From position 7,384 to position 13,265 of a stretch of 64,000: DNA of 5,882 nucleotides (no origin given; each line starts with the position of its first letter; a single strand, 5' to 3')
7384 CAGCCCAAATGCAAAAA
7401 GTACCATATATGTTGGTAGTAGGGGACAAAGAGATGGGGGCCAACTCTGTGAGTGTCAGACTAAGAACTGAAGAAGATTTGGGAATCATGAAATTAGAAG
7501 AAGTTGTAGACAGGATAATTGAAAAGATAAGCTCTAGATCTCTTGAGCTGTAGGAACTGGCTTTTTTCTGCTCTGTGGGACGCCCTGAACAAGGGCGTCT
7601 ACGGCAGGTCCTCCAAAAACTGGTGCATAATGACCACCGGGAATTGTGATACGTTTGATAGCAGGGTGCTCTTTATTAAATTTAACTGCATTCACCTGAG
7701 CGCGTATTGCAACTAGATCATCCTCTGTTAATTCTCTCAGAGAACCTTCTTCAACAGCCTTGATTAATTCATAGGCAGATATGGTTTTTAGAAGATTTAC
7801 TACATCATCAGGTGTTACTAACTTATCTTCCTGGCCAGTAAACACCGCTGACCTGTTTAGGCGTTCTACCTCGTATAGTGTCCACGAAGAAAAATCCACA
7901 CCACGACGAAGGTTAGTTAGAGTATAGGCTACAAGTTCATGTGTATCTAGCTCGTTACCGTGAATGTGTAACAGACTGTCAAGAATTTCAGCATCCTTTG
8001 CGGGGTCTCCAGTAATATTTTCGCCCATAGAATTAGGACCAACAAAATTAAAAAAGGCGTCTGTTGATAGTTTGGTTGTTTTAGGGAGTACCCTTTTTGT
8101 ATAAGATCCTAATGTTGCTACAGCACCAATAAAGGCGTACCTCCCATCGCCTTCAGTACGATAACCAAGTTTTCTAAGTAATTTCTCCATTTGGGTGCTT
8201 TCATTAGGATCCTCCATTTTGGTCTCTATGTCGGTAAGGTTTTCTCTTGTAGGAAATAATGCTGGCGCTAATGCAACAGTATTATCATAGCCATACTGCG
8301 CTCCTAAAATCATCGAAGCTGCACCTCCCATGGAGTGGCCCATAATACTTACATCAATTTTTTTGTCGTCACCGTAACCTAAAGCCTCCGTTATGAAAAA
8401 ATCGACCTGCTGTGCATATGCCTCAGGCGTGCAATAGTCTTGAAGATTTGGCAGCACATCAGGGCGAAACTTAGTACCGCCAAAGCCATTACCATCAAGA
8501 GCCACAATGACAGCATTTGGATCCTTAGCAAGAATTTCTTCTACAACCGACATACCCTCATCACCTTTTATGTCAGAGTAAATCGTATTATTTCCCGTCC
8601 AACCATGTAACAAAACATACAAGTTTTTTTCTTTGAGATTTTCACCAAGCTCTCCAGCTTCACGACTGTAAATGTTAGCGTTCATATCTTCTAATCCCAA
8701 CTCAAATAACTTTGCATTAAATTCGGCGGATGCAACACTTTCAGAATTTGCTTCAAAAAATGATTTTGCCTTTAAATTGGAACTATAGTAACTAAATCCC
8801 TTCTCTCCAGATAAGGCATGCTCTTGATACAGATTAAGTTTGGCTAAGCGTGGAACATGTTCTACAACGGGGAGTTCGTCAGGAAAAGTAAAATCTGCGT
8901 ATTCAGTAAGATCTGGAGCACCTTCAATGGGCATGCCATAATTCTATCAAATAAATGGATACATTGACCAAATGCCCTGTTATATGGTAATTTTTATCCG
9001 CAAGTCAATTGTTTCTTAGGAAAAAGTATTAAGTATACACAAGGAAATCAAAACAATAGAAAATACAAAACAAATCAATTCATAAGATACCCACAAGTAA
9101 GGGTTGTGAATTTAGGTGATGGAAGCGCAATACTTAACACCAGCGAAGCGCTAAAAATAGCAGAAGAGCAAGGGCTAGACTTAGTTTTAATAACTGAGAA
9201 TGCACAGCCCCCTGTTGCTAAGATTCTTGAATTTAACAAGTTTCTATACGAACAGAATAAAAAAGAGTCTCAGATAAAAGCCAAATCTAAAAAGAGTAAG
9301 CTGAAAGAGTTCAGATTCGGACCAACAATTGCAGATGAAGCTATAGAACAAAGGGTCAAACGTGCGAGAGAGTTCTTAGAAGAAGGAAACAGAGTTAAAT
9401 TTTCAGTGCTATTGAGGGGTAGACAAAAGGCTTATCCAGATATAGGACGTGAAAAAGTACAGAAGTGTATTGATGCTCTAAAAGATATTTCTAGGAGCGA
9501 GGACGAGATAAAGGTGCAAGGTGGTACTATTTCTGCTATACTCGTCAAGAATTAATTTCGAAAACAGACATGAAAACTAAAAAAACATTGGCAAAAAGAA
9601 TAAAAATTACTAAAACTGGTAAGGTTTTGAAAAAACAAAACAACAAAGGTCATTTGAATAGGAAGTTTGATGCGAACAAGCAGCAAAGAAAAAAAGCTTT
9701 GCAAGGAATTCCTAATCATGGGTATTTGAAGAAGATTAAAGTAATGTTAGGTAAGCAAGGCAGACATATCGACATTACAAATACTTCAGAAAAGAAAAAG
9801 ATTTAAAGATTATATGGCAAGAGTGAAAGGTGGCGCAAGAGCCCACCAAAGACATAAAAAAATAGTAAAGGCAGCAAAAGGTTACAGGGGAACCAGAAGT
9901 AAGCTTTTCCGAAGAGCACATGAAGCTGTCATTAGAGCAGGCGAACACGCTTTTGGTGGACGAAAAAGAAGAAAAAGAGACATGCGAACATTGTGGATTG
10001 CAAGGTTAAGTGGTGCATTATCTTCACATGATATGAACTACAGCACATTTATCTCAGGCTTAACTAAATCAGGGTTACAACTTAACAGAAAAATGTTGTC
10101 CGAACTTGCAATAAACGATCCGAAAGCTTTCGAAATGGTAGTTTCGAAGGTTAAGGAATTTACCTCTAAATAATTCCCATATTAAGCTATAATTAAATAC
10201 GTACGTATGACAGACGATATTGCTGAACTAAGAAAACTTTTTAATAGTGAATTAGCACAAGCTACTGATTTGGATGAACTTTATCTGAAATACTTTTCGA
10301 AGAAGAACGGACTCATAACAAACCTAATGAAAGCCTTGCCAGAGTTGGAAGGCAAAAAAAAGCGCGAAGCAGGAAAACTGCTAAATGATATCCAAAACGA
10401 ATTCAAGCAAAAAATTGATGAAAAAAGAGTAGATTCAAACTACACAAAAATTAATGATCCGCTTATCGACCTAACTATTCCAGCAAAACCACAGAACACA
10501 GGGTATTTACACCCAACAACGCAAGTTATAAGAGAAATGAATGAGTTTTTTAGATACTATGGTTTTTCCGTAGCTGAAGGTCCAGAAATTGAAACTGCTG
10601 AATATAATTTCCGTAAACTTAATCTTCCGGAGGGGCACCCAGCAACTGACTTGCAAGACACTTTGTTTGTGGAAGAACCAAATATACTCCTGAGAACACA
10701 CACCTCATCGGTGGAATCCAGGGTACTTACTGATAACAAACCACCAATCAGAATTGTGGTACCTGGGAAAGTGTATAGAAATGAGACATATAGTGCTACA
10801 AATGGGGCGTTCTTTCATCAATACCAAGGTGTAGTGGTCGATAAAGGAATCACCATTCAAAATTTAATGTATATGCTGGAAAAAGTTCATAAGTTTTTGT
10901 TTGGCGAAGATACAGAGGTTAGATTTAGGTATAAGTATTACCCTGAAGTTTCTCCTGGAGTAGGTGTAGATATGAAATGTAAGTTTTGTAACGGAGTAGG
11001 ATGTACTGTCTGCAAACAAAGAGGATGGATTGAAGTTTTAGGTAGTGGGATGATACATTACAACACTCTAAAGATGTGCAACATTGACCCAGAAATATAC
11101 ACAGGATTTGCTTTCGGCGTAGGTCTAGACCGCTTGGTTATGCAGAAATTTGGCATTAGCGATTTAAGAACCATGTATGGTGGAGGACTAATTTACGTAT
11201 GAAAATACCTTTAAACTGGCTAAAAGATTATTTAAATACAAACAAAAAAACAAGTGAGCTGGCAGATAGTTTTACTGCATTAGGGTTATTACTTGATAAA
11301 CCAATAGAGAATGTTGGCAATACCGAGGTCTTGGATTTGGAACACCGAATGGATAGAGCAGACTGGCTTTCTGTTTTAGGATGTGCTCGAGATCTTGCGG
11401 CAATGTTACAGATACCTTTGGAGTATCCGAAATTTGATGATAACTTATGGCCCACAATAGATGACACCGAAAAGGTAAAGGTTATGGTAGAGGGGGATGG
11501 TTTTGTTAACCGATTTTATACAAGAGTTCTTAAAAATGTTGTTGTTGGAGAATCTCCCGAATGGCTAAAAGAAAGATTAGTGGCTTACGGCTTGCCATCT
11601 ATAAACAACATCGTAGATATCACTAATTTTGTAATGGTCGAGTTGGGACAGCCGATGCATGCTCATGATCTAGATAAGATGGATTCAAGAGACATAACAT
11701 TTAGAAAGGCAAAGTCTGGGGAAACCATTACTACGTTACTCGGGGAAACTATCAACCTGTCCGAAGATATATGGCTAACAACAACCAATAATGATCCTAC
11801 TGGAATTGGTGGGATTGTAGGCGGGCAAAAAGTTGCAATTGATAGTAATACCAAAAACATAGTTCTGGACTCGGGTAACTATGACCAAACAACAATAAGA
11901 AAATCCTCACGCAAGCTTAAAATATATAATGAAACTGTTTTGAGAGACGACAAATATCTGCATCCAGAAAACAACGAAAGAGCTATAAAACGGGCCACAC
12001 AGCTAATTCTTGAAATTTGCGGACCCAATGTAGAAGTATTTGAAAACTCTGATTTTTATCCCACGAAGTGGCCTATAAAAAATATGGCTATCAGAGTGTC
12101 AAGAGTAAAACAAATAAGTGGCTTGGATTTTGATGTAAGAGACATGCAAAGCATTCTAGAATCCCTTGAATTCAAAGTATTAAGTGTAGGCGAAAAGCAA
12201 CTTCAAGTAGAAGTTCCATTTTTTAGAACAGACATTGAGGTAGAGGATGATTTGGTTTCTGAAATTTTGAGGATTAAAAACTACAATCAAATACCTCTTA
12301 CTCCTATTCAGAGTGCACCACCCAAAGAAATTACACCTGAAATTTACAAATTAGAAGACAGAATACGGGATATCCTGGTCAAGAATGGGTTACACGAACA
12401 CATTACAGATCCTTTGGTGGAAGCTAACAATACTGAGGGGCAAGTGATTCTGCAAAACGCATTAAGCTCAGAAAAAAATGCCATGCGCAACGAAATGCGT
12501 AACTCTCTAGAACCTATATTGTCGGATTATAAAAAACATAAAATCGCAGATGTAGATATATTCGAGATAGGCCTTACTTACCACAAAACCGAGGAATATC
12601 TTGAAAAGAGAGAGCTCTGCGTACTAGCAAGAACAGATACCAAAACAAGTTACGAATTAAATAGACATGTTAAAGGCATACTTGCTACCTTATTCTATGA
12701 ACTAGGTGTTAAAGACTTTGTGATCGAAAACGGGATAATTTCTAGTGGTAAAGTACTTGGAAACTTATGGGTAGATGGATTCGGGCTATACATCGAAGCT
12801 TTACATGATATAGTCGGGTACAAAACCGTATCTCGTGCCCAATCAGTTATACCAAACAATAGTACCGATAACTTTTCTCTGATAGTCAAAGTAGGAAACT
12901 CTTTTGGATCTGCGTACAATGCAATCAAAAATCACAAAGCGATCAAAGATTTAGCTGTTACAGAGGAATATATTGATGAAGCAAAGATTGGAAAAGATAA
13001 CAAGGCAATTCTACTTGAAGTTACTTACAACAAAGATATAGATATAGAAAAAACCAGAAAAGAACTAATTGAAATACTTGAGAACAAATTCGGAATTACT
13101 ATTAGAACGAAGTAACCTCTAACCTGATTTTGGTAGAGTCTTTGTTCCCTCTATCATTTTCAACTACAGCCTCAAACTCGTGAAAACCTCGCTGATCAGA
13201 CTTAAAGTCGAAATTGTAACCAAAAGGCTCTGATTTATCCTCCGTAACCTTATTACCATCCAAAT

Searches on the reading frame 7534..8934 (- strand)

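Call 47: search_protein_families(library=pfam, max_evalue=0.0001, proteins=[window:7534-8934:-])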
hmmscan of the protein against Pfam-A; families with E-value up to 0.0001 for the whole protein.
window:7534-8934:- (466 aa): 2 families
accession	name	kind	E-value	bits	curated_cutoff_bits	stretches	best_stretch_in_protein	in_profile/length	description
PF12697.13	Abhydrolase_6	-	7.4e-06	27.2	26.3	1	107-234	2-101/217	Alpha/beta hydrolase family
PF12146.15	Hydrolase_4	-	2.7e-05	24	27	0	142-232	33-117/239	Serine aminopeptidase, S33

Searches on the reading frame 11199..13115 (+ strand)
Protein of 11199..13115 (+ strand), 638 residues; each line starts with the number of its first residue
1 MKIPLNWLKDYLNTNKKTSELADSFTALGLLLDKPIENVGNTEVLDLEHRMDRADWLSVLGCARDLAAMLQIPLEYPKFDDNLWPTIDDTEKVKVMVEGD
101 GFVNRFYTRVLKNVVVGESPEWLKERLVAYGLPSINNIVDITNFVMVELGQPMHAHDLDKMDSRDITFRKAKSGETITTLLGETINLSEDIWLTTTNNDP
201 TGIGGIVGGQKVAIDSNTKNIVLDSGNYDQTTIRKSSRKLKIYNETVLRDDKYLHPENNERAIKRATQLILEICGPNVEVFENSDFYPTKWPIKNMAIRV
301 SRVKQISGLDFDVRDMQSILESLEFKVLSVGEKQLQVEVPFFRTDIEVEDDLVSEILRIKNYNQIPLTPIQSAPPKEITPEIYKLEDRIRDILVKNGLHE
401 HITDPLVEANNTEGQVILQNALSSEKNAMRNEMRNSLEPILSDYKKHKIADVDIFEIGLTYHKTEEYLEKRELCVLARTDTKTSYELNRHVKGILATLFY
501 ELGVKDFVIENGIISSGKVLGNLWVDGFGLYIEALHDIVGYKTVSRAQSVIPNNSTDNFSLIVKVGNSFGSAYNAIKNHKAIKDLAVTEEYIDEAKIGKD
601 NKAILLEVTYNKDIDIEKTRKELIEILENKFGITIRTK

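Call 47: search_protein_families(library=pfam, max_evalue=0.0001, proteins=[window:11199-13115:+])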
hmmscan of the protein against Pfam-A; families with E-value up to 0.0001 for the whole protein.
window:11199-13115:+ (638 aa): 3 families
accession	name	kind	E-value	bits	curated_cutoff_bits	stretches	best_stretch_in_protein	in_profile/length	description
PF03483.22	B3_4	-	2.1e-53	180.9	29.3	1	104-275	3-174/174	B3/4 domain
PF03484.21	B5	-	2.4e-16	60.1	28.6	1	297-362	2-67/67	tRNA synthetase B5 domain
PF17759.6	tRNA_synthFbeta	-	1.5e-15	57.7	22.4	1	365-511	1-166/214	Phenylalanyl tRNA synthetase beta chain CLM domain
